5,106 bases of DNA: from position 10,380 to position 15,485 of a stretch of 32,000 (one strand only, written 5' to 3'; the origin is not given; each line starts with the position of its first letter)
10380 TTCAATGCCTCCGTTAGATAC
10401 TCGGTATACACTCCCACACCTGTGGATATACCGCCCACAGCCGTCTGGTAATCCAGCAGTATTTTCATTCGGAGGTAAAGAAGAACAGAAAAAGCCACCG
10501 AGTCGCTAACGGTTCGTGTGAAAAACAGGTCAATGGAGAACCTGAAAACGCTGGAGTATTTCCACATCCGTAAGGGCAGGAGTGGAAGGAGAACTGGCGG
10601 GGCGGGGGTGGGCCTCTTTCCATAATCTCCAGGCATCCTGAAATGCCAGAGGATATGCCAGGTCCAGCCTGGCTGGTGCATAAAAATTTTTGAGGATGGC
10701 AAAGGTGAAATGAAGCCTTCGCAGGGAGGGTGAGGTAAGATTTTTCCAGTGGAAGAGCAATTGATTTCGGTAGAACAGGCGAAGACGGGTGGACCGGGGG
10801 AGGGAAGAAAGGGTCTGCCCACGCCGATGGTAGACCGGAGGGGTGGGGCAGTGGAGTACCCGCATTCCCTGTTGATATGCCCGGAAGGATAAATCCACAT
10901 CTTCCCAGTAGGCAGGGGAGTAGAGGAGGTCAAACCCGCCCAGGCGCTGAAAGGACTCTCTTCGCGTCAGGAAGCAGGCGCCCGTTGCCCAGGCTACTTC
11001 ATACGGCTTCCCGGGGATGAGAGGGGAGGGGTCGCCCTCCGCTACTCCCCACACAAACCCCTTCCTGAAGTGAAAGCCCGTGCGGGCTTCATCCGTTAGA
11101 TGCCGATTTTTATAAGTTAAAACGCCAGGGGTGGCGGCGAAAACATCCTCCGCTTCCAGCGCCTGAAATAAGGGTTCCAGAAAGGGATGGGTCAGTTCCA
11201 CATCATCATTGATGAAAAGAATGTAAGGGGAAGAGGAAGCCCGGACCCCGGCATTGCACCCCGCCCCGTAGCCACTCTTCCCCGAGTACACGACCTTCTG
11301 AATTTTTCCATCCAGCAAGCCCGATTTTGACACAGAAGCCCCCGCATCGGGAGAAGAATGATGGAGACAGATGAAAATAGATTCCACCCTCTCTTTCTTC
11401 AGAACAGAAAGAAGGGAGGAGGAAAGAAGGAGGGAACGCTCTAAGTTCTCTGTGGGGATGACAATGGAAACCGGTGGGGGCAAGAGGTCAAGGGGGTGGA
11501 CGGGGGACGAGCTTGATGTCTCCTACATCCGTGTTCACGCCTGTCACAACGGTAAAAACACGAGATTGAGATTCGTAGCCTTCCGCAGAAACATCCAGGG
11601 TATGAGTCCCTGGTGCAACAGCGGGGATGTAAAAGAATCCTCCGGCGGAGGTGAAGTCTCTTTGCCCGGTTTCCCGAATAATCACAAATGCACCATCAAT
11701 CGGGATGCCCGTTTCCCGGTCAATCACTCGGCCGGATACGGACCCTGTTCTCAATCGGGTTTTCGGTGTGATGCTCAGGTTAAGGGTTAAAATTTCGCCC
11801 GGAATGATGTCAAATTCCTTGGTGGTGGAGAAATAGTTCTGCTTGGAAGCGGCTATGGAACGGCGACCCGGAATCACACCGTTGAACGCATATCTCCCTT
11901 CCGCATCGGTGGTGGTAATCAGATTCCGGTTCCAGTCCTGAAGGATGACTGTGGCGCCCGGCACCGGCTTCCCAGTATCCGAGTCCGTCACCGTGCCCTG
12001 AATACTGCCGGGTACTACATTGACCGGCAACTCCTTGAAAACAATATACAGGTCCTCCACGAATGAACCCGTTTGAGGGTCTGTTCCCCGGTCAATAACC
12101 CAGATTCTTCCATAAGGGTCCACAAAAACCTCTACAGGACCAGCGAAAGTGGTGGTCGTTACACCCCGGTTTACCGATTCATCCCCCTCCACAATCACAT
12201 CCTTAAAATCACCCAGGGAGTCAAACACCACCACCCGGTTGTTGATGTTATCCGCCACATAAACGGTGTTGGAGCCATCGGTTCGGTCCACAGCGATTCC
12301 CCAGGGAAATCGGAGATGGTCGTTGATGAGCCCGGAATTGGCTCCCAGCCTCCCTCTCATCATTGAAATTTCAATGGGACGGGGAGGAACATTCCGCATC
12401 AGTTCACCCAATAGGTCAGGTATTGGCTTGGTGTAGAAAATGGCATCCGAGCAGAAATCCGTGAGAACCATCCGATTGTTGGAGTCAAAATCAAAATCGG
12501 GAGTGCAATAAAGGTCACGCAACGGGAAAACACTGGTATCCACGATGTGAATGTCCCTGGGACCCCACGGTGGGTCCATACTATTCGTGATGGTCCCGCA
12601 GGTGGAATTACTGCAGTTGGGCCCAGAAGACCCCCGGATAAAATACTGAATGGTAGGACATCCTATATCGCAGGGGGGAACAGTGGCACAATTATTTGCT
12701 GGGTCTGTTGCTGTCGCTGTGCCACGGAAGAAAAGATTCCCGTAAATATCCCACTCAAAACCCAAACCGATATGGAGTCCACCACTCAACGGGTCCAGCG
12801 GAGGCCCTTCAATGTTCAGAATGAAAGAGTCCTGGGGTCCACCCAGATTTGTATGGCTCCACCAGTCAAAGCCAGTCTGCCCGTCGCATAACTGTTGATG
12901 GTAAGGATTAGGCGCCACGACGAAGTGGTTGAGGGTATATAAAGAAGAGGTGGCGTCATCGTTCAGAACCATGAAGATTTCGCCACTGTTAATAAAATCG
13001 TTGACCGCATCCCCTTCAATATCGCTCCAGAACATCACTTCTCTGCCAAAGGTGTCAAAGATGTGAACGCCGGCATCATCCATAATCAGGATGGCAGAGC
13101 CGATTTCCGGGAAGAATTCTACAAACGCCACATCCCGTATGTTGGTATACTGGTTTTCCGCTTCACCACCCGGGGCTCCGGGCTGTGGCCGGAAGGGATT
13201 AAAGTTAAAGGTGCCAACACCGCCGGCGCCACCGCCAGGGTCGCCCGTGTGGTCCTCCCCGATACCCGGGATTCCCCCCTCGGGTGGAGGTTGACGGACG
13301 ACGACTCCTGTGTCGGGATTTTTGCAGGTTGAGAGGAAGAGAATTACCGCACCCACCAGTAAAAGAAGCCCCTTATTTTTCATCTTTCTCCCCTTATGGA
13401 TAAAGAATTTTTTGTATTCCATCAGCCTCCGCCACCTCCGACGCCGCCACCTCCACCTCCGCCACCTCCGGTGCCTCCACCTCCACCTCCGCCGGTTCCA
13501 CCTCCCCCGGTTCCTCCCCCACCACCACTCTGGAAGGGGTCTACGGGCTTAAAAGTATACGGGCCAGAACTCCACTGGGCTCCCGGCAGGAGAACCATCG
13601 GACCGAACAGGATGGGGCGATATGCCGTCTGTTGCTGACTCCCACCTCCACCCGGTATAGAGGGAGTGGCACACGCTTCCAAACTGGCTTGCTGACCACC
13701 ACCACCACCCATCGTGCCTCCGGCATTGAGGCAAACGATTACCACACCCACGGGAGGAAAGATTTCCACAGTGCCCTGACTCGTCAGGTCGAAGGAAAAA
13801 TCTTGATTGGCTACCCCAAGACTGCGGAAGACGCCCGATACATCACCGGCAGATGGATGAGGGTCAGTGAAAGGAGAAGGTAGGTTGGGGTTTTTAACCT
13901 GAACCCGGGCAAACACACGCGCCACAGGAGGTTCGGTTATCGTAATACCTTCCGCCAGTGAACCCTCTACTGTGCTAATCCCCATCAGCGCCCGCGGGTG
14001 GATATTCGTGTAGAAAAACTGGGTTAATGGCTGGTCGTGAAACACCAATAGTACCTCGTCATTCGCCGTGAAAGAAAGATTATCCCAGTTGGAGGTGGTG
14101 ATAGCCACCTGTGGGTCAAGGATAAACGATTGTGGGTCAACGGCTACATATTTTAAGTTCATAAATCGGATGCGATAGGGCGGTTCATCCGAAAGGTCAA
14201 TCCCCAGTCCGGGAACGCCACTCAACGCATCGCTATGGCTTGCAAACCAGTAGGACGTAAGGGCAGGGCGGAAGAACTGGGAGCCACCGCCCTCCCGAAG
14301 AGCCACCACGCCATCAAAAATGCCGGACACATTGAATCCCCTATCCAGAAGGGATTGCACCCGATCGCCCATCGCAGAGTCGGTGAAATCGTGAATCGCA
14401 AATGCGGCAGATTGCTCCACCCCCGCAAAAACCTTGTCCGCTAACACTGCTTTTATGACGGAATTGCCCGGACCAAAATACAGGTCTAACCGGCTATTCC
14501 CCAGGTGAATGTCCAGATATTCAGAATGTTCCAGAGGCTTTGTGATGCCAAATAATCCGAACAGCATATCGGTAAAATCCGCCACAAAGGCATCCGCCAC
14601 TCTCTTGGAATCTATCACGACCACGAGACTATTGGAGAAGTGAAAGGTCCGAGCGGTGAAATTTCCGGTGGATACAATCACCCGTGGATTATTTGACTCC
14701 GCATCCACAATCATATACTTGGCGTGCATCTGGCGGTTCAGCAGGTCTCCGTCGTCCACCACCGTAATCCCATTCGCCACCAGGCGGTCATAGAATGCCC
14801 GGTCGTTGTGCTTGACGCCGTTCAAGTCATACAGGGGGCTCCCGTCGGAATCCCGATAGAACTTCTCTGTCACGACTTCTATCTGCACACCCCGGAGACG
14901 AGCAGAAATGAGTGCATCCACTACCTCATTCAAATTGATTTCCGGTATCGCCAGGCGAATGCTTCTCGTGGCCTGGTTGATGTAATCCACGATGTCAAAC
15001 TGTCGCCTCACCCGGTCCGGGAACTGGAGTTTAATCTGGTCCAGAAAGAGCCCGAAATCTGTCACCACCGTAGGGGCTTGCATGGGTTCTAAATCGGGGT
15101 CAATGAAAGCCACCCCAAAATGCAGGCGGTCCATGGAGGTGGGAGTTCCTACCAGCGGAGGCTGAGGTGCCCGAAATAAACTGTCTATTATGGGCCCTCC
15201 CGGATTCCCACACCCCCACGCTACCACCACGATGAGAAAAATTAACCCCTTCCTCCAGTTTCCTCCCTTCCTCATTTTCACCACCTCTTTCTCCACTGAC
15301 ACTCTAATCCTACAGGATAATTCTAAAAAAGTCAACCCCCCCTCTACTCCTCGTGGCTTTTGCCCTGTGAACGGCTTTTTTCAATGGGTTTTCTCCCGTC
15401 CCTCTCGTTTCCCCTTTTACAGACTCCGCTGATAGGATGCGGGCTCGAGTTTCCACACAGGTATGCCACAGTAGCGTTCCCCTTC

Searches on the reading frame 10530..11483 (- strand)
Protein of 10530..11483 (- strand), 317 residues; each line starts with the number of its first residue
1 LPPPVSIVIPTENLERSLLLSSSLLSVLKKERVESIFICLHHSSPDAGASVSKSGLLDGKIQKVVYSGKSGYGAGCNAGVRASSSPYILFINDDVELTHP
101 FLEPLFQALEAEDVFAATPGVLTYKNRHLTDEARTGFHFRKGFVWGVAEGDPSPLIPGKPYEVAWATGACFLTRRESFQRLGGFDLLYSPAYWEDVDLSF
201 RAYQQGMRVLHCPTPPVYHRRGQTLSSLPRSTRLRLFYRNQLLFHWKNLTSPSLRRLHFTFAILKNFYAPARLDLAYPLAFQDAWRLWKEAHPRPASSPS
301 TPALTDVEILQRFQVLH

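Call 66: search_protein_families(library=phrogs, proteins=[window:10530-11483:-], max_evalue=0.01)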
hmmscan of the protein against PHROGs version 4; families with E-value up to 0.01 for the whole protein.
window:10530-11483:- (317 aa): 2 families
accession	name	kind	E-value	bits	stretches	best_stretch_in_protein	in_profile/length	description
phrog_29879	-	moron, auxiliary metabolic gene and host takeover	3.1e-07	31.1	1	172-249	139-219/239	galactosyl transferase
phrog_1579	-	moron, auxiliary metabolic gene and host takeover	0.0013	18.8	1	160-208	145-193/482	glycosyltransferase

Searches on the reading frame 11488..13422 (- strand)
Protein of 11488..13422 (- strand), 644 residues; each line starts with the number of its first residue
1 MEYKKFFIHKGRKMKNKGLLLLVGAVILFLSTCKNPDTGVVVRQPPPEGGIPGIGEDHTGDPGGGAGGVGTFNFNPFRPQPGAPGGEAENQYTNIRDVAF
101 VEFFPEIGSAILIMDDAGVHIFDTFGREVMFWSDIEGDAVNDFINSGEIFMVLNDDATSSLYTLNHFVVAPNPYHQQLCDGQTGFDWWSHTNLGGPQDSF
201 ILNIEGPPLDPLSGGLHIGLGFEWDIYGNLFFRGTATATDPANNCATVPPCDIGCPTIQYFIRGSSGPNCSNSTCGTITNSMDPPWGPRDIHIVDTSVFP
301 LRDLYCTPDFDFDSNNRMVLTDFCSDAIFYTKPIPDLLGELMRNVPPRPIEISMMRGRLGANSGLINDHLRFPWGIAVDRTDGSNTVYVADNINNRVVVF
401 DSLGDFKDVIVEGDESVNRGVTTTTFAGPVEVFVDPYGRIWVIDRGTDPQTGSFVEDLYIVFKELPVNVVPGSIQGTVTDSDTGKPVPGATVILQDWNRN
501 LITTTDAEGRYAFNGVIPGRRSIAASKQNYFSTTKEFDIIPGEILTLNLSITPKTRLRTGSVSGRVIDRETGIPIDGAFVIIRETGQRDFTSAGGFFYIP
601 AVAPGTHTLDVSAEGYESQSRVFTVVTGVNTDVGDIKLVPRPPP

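Call 7: search_protein_families(library=pfam, proteins=[window:11488-13422:-], max_evalue=0.001)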
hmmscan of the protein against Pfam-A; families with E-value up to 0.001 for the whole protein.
window:11488-13422:- (644 aa): 6 families
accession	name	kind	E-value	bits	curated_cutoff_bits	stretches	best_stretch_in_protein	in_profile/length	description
PF13620.12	CarboxypepD_reg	-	5.1e-32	110.5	32.3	2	473-550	1-80/82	Carboxypeptidase regulatory-like domain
PF13715.12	CarbopepD_reg_2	-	1.2e-22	80.2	32.2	2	562-633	1-72/88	CarboxypepD_reg-like domain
PF17210.9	SdrD_B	-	2.7e-05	24.8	29.7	1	480-535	18-74/112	SdrD B-like domain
PF17802.7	SpaA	-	3.9e-05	24.2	23.1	0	472-519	1-52/91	Prealbumin-like fold domain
PF01436.27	NHL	-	0.0001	22.6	20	1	370-400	1-28/28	NHL repeat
PF14686.12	fn3_3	-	0.00015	21.9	24.4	0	592-628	32-70/75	Polysaccharide lyase family 4, domain II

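Call 67: search_protein_families(library=padloc, proteins=[window:11488-13422:-], max_evalue=0.01)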
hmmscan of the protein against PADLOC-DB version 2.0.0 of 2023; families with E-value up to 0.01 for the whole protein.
window:11488-13422:- (644 aa): 0 families

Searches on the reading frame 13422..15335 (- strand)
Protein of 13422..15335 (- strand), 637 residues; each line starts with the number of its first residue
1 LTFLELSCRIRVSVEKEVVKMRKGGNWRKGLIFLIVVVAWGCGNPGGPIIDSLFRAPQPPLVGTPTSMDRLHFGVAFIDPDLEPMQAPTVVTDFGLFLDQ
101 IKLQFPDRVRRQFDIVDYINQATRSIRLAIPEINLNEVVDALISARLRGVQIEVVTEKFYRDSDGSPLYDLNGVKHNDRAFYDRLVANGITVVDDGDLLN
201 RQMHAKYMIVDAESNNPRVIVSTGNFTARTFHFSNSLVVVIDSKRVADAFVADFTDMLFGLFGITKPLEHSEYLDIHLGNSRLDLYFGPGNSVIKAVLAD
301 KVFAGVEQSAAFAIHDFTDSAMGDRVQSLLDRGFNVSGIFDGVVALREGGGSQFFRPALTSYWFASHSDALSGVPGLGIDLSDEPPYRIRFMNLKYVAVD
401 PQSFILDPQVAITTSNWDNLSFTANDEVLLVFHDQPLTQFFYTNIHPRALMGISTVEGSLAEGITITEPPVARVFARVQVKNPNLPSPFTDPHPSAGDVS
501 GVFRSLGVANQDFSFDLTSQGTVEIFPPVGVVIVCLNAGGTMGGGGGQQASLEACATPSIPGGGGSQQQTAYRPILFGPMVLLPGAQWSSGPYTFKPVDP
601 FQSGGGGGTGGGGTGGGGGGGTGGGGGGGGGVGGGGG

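Call 7: search_protein_families(library=pfam, proteins=[window:13422-15335:-], max_evalue=0.001)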
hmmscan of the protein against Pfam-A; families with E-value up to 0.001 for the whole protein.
window:13422-15335:- (637 aa): 1 family
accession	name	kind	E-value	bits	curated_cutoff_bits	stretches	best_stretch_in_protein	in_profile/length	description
PF13091.12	PLDc_2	-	5.7e-26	91.3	27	2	115-257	1-131/132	PLD-like domain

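Call 67: search_protein_families(library=padloc, proteins=[window:13422-15335:-], max_evalue=0.01)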
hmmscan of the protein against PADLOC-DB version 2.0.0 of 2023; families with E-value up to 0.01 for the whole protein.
window:13422-15335:- (637 aa): 5 families
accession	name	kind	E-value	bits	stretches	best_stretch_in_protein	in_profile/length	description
PDLC02614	DrmC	-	2.1e-06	25.6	1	115-248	26-142/153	DrmC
PDLC03922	MkoB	-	4.9e-05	20.8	1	116-258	317-442/610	-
PDLC02589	DrmC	-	0.0012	16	1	115-249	115-245/264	DrmC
PDLC02606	DrmC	-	0.0037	15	1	115-234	39-150/182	DrmC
PDLC02607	DrmC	-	0.0066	13.8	0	132-256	133-252/265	DrmC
